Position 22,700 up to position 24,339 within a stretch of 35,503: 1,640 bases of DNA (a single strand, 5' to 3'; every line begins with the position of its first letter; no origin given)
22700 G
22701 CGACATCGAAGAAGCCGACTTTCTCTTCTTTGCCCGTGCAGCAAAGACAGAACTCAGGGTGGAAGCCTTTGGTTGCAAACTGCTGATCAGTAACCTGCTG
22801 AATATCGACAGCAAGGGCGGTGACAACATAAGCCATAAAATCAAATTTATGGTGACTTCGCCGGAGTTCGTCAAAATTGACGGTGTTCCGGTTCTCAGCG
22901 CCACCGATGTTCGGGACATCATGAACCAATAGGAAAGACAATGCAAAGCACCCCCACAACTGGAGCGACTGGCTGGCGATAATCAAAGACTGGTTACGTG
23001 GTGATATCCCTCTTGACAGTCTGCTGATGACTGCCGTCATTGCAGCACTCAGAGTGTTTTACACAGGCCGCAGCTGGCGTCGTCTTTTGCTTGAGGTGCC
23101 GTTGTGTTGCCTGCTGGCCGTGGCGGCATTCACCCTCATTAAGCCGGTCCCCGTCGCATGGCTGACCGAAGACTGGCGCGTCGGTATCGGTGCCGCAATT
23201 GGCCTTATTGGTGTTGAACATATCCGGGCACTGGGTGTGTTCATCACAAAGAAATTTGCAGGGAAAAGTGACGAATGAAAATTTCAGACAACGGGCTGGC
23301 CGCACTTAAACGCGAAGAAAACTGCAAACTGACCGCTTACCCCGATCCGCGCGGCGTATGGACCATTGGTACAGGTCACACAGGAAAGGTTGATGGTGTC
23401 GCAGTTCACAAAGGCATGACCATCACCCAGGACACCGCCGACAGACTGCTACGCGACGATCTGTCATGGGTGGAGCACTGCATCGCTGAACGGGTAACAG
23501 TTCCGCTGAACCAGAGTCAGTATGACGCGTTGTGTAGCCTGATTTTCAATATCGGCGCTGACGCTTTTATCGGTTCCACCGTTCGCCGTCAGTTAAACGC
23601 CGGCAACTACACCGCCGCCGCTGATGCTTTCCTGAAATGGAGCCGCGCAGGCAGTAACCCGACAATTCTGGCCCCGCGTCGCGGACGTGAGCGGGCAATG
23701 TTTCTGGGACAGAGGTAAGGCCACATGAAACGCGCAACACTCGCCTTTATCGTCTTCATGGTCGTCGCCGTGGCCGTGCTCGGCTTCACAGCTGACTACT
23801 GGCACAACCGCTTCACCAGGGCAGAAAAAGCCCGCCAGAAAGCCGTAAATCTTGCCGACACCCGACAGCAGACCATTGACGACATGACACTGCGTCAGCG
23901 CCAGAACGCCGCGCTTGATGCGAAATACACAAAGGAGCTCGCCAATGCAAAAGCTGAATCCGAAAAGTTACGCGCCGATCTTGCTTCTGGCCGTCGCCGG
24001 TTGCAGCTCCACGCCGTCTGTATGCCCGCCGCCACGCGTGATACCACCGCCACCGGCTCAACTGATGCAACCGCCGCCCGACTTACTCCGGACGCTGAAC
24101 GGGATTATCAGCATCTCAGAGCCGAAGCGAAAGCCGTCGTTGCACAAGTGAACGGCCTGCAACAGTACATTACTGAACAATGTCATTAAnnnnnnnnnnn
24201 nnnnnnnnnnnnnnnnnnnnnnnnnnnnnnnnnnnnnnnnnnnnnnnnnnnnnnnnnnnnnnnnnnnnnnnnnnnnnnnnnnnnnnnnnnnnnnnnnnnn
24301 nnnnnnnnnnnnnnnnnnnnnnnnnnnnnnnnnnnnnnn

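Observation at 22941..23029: Holin likely starts at 22941 and is interrupted at a C5 run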

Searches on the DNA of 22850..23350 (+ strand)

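Call 3: search_dna_similar(query=window:22850-23350:+, collection=phages, mode=distant, max_rows=40)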
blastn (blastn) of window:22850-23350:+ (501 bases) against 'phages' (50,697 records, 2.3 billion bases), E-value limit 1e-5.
No match.

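Call 4: search_dna_similar(query=window:22850-23350:+, collection=ecoli_genomes, mode=near, max_rows=40)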
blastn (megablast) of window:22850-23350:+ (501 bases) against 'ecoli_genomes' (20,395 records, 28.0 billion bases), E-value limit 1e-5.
Records with a match: 6; places in all: 6; records where one place covers at least 80% of the query: 6.
Genomes with a match: 6 of 5426; with a place that covers at least 80% of the query: 6. Places per genome that has any: lowest 1, median 1, highest 1. On chromosomes: 6 places; on plasmids: 0.
Best place of each record, by identity: >=99% 6.
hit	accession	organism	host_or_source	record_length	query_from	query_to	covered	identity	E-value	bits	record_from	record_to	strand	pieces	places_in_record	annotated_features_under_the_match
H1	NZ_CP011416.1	Escherichia coli strain CFSAN029787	Homo sapiens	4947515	1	501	100%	99.8%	0e+0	920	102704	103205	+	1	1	phage holin, lambda family | phage protein | lysozyme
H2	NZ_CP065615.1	Escherichia coli strain FDAARGOS_943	missing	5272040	1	501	100%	99.8%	0e+0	920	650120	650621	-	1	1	phage holin, lambda family | phage protein | lysozyme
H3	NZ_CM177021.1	Escherichia coli strain RMDEC332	Homo sapiens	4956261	1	501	100%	99.8%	0e+0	920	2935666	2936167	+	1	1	phage holin, lambda family | phage protein | lysozyme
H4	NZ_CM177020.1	Escherichia coli strain RMDEC364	Homo sapiens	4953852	1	501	100%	99.8%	0e+0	920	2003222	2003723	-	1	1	phage holin, lambda family | phage protein | lysozyme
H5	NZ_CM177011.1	Escherichia coli strain VL40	Homo sapiens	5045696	1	501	100%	99.8%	0e+0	920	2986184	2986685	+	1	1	phage holin, lambda family | phage protein | lysozyme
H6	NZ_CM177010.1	Escherichia coli strain VL46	Homo sapiens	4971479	1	501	100%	99.8%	0e+0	920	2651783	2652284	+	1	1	phage holin, lambda family | phage protein | lysozyme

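Call 5: get_annotated_region(hit=H1, flank=3000)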
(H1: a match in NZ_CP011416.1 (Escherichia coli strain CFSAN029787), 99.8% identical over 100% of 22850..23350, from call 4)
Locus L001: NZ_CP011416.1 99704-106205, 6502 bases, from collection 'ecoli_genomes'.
description: Escherichia coli strain CFSAN029787 chromosome, complete genome
organism: Escherichia coli strain CFSAN029787 (NCBI taxid 562)
replicon: chromosome; assembly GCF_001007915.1
host: Homo sapiens; source: stool; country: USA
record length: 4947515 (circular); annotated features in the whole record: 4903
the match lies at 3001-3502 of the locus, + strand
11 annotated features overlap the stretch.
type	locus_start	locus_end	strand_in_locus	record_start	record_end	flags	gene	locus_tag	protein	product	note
CDS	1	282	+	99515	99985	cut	-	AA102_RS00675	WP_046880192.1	head completion/stabilization protein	-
CDS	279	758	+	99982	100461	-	-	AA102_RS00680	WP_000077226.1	phage tail protein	-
CDS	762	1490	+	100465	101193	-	-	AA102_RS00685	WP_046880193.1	hypothetical protein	-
CDS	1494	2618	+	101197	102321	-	-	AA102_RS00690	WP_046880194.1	DUF2586 domain-containing protein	-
CDS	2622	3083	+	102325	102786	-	-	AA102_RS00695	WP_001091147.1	phage protein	-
CDS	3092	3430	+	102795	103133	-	-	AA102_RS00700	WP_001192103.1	phage holin, lambda family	-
CDS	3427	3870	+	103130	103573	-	-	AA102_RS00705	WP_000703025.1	lysozyme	-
CDS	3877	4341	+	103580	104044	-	-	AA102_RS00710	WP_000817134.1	lysis protein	-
CDS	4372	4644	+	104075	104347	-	-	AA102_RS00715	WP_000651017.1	putative phage tail assembly chaperone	-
CDS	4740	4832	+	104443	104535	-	-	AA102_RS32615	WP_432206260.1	DUF6890 family protein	-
CDS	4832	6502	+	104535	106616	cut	-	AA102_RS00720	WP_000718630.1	phage tail tape measure protein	-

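Call 6: get_annotated_region(hit=H2, flank=1000)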
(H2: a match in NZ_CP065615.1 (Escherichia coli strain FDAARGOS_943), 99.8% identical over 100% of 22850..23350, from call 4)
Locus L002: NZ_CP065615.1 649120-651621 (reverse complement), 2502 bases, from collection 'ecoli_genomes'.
description: Escherichia coli strain FDAARGOS_943 chromosome, complete genome
organism: Escherichia coli strain FDAARGOS_943 (NCBI taxid 562)
replicon: chromosome; assembly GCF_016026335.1
host: missing; source: missing; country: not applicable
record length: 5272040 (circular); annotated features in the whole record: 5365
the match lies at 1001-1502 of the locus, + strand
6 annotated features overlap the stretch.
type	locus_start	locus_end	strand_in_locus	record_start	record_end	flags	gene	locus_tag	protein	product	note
CDS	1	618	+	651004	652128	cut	-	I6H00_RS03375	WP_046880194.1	DUF2586 domain-containing protein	-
CDS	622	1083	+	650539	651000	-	-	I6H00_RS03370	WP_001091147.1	phage protein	-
CDS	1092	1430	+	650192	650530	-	-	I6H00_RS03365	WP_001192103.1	phage holin, lambda family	-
CDS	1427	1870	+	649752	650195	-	-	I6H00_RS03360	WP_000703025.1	lysozyme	-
CDS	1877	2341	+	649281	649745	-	-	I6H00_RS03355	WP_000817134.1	lysis protein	-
CDS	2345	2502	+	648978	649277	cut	-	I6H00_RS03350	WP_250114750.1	putative phage tail assembly chaperone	-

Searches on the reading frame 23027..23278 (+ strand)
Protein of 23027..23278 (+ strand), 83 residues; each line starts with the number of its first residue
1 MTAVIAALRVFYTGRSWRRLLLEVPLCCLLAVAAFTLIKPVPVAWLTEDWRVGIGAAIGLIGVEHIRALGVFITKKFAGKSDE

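Call 11: search_protein_families(library=pfam, proteins=[window:23027-23278:+], max_evalue=0.01)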
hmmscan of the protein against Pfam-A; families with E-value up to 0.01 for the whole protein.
window:23027-23278:+ (83 aa): 1 family
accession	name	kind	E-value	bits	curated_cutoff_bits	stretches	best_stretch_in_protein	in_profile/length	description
PF05106.17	Phage_holin_3_1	-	3.5e-11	43.8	23.8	1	1-70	26-92/99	Phage holin family (Lysis protein S)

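Call 16: find_encoding_contigs(protein=window:23027-23278:+, flank=3000, max_places=10)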
Protein window:23027-23278:+ (83 aa): 2 contigs read that carry it; 2 places shown.
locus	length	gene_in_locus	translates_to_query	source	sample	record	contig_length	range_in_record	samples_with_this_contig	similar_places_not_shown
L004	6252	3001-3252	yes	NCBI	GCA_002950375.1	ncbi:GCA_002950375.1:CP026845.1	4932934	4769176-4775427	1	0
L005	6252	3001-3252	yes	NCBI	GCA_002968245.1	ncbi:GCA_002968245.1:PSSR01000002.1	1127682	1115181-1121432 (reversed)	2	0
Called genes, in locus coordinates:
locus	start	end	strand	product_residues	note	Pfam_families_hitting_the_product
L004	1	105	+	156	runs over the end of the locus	PF05926:Phage_GPL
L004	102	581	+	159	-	PF06891:P2_Phage_GpR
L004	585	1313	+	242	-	-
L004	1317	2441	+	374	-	PF10758:DUF2586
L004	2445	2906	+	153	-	PF10772:Phage_HP1_Orf24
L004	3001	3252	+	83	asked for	PF05106:Phage_holin_3_1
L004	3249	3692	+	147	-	PF00959:Phage_lysozyme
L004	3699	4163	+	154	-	PF03245:Phage_lysis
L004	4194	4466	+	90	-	PF10963:Phage_TAC_10, PF20941:DUF6848 (weak)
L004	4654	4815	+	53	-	-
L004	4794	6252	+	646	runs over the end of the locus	PF10145:PhageMin_Tail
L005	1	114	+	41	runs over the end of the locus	-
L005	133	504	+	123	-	PF06891:P2_Phage_GpR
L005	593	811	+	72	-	-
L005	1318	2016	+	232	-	PF10758:DUF2586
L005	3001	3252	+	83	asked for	PF05106:Phage_holin_3_1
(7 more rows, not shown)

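Call 21: list_cluster_members(proteins=[window:23027-23278:+, P0009, P0084, P0096])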
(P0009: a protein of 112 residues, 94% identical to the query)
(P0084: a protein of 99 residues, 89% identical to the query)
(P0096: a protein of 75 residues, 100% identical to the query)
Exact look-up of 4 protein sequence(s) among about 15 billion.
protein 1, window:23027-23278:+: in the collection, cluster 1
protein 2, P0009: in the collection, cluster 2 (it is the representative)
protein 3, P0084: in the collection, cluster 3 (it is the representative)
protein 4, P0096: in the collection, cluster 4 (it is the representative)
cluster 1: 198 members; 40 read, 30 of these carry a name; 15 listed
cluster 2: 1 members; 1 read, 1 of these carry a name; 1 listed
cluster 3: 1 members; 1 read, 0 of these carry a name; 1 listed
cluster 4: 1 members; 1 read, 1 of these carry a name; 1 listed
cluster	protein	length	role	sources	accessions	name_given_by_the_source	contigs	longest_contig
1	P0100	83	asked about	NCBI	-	-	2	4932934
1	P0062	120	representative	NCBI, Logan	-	-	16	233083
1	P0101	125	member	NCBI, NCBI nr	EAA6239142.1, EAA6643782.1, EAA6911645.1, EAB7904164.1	phage holin, lambda family [Salmonella enterica subsp. enterica] | phage holin, lambda family [Salmonella enterica subsp. enterica serovar Give]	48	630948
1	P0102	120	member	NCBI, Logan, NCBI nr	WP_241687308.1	phage holin, lambda family [Salmonella enterica]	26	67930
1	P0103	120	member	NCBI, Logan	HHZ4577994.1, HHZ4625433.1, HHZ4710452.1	TPA: phage holin, lambda family [Salmonella enterica]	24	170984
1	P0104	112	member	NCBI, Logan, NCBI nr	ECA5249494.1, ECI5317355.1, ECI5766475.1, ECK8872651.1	phage holin, lambda family [Salmonella enterica subsp. enterica serovar Louisiana] | phage holin, lambda family [Salmonella enterica subsp. enterica serovar Lomalinda]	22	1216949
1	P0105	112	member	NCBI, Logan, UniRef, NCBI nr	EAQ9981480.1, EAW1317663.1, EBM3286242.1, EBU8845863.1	phage holin, lambda family [Salmonella enterica subsp. enterica serovar Muenchen] | Phage holin, lambda family n=1 Tax=Salmonella enterica TaxID=28901 RepID=A0A5T5VXX9_SALER | phage holin, lambda family [Salmonella enterica]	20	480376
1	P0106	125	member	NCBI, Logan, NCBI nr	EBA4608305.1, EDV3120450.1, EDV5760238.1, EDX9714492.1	phage holin, lambda family [Salmonella enterica]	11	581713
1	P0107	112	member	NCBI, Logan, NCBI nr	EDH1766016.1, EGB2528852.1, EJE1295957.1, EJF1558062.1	phage holin, lambda family [Salmonella enterica]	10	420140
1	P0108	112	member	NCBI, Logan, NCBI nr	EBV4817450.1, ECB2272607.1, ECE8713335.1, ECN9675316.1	phage holin, lambda family [Salmonella enterica subsp. enterica serovar Newport]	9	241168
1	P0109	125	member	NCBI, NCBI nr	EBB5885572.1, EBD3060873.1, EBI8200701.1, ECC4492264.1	phage holin, lambda family [Salmonella enterica]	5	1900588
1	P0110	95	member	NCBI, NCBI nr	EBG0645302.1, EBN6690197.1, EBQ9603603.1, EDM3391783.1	phage holin, lambda family, partial [Salmonella enterica subsp. enterica] | phage holin, lambda family [Salmonella enterica subsp. enterica serovar Potsdam]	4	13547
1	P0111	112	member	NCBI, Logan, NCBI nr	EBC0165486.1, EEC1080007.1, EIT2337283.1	phage holin, lambda family [Salmonella enterica subsp. enterica] | phage holin, lambda family [Salmonella enterica]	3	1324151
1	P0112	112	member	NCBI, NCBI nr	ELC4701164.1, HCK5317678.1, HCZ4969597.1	TPA: phage holin, lambda family [Salmonella enterica subsp. enterica serovar Manhattan] | phage holin, lambda family [Salmonella enterica]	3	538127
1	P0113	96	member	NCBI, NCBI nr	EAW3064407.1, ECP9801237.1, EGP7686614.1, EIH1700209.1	phage holin, lambda family, partial [Salmonella enterica] | phage holin, lambda family [Salmonella enterica]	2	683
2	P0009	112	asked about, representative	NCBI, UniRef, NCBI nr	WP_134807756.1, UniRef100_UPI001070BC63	phage holin, lambda family [Shigella boydii] | phage holin, lambda family n=1 Tax=Shigella boydii TaxID=621 RepID=UPI001070BC63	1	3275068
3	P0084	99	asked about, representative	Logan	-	-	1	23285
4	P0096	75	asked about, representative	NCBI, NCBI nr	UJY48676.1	phage holin family protein [Escherichia coli]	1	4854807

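Call 34: search_protein_families(library=ncbifam, proteins=[window:23027-23278:+], max_evalue=0.01)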
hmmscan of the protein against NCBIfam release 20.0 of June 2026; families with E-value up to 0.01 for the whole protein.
window:23027-23278:+ (83 aa): 1 family
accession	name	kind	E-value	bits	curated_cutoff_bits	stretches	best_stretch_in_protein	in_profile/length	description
TIGR01594.1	holin_lambda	equivalog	1.6e-12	47.6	55.05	1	1-81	29-106/107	phage holin, lambda family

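Call 35: search_protein_families(library=phrogs, proteins=[window:23027-23278:+], max_evalue=0.001)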
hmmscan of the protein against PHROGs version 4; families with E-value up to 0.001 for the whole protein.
window:23027-23278:+ (83 aa): 1 family
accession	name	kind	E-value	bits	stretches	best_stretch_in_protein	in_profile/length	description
phrog_126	-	lysis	7.2e-21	75.2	1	1-83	31-110/114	holin/anti-holin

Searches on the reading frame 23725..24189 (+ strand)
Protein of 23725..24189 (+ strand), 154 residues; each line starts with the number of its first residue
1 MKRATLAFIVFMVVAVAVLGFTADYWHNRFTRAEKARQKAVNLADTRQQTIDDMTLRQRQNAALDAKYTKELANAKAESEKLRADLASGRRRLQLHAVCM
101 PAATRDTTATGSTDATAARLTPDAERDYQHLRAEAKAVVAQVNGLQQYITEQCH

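Call 11: search_protein_families(library=pfam, proteins=[window:23725-24189:+], max_evalue=0.01)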
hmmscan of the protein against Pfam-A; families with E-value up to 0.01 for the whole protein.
window:23725-24189:+ (154 aa): 3 families
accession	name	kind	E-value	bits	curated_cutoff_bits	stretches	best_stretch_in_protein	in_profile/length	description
PF03245.18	Phage_lysis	-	8.3e-33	113.7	25.4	1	33-153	5-125/126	Bacteriophage Rz lysis protein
PF11014.13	DUF2852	-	0.0015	19.1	22.5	1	6-86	15-96/116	Protein of unknown function (DUF2852)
PF11932.13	DUF3450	-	0.003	17.3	32.6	0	15-93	3-81/241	Protein of unknown function (DUF3450)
